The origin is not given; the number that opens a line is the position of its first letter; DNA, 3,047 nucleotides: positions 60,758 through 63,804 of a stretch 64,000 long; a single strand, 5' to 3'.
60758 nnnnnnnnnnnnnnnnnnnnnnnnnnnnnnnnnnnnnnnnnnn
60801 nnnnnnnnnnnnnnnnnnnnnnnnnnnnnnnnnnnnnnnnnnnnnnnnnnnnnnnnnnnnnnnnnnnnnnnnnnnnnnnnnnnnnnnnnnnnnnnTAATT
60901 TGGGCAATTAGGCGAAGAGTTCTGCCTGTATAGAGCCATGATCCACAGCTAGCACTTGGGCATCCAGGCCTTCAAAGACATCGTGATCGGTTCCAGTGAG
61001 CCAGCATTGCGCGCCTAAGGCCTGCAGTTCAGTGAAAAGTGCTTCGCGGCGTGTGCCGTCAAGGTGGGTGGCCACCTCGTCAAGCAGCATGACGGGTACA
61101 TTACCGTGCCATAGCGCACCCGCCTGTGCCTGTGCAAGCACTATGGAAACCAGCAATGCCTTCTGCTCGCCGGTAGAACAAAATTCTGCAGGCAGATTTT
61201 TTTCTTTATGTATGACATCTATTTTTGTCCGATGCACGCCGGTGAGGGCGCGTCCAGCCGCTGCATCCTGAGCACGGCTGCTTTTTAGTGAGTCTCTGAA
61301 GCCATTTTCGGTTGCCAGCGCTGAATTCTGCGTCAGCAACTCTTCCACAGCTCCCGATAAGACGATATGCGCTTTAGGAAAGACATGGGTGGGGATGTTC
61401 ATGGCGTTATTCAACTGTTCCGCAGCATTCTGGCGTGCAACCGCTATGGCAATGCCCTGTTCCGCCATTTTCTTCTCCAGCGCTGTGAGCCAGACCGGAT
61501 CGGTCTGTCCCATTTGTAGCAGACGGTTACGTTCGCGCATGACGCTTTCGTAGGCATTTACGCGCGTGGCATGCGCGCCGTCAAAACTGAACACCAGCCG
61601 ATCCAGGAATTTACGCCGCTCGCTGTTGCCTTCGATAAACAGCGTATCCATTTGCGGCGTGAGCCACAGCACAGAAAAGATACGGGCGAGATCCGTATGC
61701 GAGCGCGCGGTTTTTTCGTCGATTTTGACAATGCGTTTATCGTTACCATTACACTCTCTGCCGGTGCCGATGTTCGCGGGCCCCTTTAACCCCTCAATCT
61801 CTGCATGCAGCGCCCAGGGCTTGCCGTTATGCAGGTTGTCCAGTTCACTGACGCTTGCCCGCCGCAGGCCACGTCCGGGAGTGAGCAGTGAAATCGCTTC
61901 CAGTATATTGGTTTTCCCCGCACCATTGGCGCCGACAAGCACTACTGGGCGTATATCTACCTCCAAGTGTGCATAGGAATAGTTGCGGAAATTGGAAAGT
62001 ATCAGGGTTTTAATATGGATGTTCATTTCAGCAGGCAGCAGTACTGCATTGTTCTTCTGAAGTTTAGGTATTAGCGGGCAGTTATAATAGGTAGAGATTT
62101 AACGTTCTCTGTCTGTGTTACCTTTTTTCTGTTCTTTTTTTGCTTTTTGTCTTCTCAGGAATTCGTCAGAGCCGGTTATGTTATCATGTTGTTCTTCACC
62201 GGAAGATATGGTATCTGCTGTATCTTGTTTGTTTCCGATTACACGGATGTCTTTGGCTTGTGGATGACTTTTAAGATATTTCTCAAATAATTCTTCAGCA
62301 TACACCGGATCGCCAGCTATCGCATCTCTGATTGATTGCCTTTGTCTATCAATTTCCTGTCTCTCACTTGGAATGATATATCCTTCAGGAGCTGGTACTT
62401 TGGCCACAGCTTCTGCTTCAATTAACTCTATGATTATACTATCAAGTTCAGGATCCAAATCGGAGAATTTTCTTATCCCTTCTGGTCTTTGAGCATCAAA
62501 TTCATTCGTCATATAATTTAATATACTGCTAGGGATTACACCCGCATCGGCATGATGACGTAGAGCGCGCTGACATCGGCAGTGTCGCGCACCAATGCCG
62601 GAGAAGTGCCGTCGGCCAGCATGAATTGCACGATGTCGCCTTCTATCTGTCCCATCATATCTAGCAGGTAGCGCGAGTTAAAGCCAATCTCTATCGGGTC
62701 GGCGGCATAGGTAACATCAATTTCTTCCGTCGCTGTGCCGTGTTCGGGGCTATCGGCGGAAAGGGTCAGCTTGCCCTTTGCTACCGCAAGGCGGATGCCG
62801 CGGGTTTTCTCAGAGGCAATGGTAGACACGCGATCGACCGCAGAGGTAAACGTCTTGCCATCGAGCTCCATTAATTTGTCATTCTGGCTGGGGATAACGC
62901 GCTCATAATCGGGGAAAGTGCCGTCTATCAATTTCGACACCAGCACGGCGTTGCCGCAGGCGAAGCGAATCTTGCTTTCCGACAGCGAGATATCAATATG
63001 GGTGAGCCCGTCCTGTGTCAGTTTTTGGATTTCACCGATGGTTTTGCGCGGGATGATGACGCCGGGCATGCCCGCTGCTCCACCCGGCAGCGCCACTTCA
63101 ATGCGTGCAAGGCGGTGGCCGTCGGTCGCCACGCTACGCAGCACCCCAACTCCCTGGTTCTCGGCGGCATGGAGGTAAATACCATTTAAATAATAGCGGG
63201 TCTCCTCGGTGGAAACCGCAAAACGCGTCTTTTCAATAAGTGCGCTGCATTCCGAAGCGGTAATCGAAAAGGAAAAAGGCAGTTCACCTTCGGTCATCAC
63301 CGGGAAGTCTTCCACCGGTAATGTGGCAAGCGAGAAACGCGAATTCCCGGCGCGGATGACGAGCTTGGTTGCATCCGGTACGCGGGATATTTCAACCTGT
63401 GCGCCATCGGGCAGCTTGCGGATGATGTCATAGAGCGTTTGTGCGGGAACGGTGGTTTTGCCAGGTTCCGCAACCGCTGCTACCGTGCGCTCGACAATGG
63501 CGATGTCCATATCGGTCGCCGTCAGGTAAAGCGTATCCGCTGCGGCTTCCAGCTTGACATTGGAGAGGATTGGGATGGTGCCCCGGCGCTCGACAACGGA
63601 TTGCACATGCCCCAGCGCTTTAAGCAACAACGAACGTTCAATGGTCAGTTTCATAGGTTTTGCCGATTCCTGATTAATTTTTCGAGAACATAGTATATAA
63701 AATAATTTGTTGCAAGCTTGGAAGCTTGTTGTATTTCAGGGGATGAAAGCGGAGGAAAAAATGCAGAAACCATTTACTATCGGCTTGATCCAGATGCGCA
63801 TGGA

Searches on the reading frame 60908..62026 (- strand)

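Call 18: search_protein_families(library=pfam, proteins=[window:60908-62026:-], max_evalue=0.001)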
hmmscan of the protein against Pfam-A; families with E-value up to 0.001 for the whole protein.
window:60908-62026:- (372 aa): 5 families
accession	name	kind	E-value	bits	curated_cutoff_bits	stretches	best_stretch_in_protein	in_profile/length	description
PF02463.25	SMC_N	-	2.2e-20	73.5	40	1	4-357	1-208/220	RecF/RecN/SMC N terminal domain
PF13304.12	AAA_21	-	8e-12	46.3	27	1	29-48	3-22/304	AAA domain, putative AbiEii toxin, Type IV TA system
PF13175.12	AAA_15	-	2e-09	38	32.1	1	5-49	3-47/374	AAA ATPase domain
PF13476.12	AAA_23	-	1.9e-07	32.3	27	1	8-103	2-78/201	AAA domain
PF13555.12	AAA_29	-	0.00073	19.7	27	0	7-51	3-49/61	P-loop containing region of AAA domain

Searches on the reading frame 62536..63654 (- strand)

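Call 18: search_protein_families(library=pfam, proteins=[window:62536-63654:-], max_evalue=0.001)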
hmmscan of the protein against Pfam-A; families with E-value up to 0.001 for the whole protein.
window:62536-63654:- (372 aa): 3 families
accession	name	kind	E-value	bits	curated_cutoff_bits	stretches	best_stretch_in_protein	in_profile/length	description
PF00712.24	DNA_pol3_beta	-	5.6e-40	136.7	24.4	1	1-120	1-119/120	DNA polymerase III beta subunit, N-terminal domain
PF02768.20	DNA_pol3_beta_3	-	2.5e-39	134.3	27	1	252-371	2-121/121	DNA polymerase III beta subunit, C-terminal domain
PF02767.21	DNA_pol3_beta_2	-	4.6e-38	130.5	27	2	133-249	4-116/116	DNA polymerase III beta subunit, central domain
